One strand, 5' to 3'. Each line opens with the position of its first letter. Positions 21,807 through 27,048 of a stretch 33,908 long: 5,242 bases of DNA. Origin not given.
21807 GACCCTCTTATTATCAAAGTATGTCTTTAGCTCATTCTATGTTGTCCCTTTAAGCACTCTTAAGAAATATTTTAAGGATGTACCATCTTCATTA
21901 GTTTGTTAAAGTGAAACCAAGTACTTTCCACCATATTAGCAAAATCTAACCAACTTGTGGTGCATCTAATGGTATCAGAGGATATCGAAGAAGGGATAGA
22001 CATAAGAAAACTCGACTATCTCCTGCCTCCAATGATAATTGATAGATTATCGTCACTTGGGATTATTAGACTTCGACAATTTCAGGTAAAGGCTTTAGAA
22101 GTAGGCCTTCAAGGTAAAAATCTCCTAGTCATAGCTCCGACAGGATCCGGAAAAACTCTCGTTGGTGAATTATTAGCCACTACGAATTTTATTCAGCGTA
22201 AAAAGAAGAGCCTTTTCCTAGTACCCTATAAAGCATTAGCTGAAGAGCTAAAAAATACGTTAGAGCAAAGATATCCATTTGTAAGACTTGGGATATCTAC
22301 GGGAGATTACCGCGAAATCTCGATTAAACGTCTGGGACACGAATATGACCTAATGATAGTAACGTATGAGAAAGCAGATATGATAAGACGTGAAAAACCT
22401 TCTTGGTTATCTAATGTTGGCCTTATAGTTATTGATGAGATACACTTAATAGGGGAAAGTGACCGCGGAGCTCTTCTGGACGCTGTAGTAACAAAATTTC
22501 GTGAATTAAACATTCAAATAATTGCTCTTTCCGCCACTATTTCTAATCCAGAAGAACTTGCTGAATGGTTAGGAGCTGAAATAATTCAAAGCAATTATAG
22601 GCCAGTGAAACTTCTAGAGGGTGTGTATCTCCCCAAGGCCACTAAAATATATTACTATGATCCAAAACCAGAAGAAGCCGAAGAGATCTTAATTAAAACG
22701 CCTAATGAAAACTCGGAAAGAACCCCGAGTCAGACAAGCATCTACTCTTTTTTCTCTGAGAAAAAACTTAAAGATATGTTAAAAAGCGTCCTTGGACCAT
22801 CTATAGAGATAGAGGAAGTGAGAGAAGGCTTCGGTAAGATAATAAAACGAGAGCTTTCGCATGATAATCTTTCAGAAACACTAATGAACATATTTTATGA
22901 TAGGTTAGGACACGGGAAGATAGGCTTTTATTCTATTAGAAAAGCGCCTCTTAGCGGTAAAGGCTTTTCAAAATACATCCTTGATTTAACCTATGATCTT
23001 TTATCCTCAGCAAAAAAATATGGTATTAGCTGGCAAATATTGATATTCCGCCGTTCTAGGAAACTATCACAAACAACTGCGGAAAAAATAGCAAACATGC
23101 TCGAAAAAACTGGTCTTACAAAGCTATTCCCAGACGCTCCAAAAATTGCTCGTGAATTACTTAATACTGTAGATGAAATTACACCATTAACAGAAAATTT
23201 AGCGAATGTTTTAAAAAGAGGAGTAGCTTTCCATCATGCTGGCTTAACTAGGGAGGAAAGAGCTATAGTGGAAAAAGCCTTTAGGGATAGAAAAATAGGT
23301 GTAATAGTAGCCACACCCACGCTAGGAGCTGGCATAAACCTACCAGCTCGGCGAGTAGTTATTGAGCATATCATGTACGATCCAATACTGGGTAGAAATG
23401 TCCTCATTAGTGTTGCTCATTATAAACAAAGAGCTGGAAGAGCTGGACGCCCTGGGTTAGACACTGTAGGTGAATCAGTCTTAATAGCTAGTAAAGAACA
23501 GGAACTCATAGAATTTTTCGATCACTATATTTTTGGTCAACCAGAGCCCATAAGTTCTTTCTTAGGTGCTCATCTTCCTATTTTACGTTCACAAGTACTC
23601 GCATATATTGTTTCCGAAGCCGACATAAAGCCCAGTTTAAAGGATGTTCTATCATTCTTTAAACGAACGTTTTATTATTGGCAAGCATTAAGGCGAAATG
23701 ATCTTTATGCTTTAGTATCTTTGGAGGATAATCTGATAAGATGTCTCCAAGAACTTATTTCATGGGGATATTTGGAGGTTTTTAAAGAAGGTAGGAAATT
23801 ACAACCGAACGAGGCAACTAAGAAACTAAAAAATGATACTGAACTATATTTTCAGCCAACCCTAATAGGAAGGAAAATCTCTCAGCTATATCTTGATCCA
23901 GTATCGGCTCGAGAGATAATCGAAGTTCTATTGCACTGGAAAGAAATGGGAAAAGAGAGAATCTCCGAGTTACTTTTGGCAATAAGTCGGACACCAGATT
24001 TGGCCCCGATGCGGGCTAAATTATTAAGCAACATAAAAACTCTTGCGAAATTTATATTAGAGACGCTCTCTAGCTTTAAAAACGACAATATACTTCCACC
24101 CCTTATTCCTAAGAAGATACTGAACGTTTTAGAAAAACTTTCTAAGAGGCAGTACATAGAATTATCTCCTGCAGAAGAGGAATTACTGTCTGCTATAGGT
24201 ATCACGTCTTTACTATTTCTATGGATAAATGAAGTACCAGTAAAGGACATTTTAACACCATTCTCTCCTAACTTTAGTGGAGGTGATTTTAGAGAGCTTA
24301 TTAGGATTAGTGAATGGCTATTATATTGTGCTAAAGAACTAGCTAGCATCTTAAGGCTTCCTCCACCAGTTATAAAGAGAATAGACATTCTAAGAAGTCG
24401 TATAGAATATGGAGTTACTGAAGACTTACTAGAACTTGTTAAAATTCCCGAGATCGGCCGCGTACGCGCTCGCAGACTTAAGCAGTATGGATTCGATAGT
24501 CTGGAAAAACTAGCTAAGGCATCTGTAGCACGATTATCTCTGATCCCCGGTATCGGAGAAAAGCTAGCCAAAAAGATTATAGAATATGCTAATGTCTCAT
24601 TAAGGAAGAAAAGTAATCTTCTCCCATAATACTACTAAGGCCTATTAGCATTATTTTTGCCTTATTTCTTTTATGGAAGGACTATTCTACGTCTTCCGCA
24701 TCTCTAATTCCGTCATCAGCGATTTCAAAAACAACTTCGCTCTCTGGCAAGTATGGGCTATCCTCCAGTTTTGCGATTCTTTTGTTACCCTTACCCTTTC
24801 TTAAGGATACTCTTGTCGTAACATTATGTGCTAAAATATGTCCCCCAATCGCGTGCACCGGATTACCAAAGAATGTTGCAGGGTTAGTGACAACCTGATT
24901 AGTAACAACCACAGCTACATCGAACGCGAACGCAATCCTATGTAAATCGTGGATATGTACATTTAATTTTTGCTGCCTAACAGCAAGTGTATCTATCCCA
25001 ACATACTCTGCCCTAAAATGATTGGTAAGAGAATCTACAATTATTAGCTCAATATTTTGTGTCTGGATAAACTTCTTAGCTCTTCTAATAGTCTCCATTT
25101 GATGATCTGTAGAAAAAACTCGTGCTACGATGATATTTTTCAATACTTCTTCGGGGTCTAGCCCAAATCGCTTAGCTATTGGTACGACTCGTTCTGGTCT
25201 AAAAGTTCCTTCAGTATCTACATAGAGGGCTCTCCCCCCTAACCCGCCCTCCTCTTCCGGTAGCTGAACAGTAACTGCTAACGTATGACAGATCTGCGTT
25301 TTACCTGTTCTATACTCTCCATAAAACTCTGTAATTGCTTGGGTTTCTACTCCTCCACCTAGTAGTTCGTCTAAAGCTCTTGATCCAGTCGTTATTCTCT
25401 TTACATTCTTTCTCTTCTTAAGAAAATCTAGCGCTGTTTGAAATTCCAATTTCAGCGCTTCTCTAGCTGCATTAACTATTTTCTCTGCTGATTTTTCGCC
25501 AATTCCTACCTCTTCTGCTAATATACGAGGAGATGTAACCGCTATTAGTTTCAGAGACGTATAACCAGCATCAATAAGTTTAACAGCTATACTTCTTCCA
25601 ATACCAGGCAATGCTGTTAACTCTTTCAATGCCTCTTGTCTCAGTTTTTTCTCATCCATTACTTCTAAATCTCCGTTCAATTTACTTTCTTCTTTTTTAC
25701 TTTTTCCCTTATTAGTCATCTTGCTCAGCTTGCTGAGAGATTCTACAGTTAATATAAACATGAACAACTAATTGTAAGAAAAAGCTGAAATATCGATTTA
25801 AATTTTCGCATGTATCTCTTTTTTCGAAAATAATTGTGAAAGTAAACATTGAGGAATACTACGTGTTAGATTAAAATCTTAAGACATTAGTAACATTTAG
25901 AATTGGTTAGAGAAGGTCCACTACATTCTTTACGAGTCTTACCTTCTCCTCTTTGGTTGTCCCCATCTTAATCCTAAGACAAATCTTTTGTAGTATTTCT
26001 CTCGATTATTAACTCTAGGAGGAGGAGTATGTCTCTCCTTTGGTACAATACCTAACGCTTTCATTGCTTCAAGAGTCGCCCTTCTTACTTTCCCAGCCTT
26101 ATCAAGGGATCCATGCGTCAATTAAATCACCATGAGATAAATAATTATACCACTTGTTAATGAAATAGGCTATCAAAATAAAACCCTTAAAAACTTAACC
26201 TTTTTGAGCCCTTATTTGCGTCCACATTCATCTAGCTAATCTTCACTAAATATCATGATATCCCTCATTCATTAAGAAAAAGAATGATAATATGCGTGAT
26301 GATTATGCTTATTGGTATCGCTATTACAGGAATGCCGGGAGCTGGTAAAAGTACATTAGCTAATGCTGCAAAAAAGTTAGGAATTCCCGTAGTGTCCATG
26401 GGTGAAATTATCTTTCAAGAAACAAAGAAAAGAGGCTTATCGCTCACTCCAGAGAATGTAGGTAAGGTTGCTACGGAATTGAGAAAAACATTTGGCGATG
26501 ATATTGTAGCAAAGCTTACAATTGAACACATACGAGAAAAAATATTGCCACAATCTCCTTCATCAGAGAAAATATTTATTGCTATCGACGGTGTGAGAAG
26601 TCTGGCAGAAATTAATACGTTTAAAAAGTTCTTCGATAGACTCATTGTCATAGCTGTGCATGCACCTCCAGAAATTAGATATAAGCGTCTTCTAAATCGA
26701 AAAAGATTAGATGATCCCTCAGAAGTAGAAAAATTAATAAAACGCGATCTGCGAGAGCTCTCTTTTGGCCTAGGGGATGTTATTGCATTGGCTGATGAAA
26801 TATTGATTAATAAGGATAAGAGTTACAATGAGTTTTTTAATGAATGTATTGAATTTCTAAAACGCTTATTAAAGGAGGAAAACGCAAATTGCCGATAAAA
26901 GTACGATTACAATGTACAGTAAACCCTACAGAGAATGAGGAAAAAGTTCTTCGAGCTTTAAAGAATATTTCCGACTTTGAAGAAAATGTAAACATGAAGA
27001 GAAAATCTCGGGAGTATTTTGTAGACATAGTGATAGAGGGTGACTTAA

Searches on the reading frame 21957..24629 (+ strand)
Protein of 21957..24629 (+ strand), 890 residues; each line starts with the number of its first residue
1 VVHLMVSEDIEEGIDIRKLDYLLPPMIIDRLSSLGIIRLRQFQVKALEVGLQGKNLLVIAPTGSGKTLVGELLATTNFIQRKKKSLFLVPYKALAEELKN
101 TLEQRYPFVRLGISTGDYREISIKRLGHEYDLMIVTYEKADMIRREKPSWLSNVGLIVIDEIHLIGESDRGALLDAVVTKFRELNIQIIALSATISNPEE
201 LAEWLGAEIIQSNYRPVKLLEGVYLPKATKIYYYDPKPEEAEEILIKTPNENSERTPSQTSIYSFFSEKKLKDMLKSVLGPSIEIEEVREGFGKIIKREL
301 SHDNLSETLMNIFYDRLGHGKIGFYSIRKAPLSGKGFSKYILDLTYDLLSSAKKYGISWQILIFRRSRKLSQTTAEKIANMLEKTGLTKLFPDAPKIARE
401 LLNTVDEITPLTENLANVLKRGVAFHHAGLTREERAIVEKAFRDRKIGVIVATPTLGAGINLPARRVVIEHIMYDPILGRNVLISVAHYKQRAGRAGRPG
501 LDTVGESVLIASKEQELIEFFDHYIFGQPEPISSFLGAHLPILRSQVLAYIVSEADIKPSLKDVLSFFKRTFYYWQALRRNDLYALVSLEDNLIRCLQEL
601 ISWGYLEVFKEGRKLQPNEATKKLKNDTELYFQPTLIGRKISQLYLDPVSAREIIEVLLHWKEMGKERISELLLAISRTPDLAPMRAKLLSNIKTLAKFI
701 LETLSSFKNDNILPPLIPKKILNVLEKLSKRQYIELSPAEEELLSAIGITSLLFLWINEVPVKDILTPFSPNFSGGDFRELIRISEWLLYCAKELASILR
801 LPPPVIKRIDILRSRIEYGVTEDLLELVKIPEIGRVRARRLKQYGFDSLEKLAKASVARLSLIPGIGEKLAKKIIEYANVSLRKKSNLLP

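Call 18: search_protein_families(library=pfam, proteins=[window:21957-24629:+], max_evalue=0.001)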
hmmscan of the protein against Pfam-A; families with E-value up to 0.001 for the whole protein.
window:21957-24629:+ (890 aa): 9 families
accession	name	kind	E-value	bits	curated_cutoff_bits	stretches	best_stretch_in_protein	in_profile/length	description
PF00270.35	DEAD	-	2.2e-30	106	26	1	41-200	2-166/167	DEAD/DEAH box helicase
PF14520.12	HHH_5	-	4.8e-14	53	27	1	825-877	2-54/57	Helix-hairpin-helix domain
PF00271.37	Helicase_C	-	7.1e-14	52.4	23.5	1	412-500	31-110/110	Helicase conserved C-terminal domain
PF04851.21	ResIII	-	8.6e-14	52.2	22.5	1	38-196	3-163/164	Type III restriction enzyme, res subunit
PF21280.2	Helicase_dom4_arc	-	6.8e-12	45.8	27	1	728-819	37-125/125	Archaeal helicase, domain 4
PF00633.29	HHH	-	1.5e-08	34.5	24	1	848-877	1-30/30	Helix-hairpin-helix motif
PF12826.13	HHH_2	-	2e-08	34.7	27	1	830-878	8-55/64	Helix-hairpin-helix motif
PF22527.2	DEXQc_Suv3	-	3.6e-05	23.8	27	1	57-206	17-146/154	DEXQ-box helicase domain of Suv3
PF12836.13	HHH_3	-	3.7e-05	24.2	27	1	854-877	10-33/65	Helix-hairpin-helix motif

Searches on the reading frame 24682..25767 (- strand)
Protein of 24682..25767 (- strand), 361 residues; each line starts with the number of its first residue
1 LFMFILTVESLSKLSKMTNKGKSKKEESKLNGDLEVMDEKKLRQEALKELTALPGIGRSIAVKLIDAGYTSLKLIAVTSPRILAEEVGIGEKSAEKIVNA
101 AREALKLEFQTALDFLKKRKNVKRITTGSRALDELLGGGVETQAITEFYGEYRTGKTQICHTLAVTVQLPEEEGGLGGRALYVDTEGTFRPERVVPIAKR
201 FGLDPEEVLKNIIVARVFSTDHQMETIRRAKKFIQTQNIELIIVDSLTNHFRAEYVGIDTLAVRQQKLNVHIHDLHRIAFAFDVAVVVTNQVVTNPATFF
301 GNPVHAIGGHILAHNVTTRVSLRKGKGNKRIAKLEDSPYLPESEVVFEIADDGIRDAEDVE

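Call 18: search_protein_families(library=pfam, proteins=[window:24682-25767:-], max_evalue=0.001)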
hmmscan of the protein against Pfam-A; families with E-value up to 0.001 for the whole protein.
window:24682-25767:- (361 aa): 7 families
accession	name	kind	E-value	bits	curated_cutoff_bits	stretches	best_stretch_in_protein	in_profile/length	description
PF08423.17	Rad51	-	2.4e-97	325.4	22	1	118-357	1-244/244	Rad51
PF00154.27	RecA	-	1.6e-12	47.9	27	1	117-327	25-223/262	recA bacterial DNA recombination protein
PF14520.12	HHH_5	-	2e-11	44.6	27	1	48-103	2-57/57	Helix-hairpin-helix domain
PF06745.19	ATPase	-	7e-07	29.3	26.6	1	126-354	2-224/231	KaiC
PF13481.12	AAA_25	-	2e-05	24.7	27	1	124-253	14-158/195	AAA domain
PF00633.29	HHH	-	8e-05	22.7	24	0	47-61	10-24/30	Helix-hairpin-helix motif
PF11731.14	Cdd1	-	0.00033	21.2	25.5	1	44-86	2-44/86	Pathogenicity locus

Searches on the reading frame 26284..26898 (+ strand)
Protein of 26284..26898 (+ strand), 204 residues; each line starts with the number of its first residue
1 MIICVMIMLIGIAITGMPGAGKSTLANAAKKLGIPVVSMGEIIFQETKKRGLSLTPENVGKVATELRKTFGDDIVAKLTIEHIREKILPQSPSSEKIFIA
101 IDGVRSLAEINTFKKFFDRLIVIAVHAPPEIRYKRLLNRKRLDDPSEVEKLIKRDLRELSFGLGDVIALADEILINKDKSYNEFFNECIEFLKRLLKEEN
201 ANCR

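Call 18: search_protein_families(library=pfam, proteins=[window:26284-26898:+], max_evalue=0.001)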
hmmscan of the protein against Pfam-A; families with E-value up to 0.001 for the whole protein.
window:26284-26898:+ (204 aa): 7 families
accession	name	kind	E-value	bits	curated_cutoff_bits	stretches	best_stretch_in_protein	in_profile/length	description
PF13207.12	AAA_17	-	1.1e-17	65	27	1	15-149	1-133/136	AAA domain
PF13238.12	AAA_18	-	2.3e-10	41.5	29.4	1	12-140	1-112/128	AAA domain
PF01121.26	CoaE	-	6.4e-05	23.1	27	0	12-45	3-36/180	Dephospho-CoA kinase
PF13189.12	Cytidylate_kin2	-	0.00014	22.6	28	0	12-155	2-146/176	Cytidylate kinase-like family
PF00406.28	ADK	-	0.00024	21.7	26.8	1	14-150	1-130/151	Adenylate kinase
PF01202.28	SKI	-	0.00066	20.3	22.1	0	18-49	1-33/159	Shikimate kinase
PF00005.33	ABC_tran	-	0.00086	20.4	25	0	12-171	14-121/137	ABC transporter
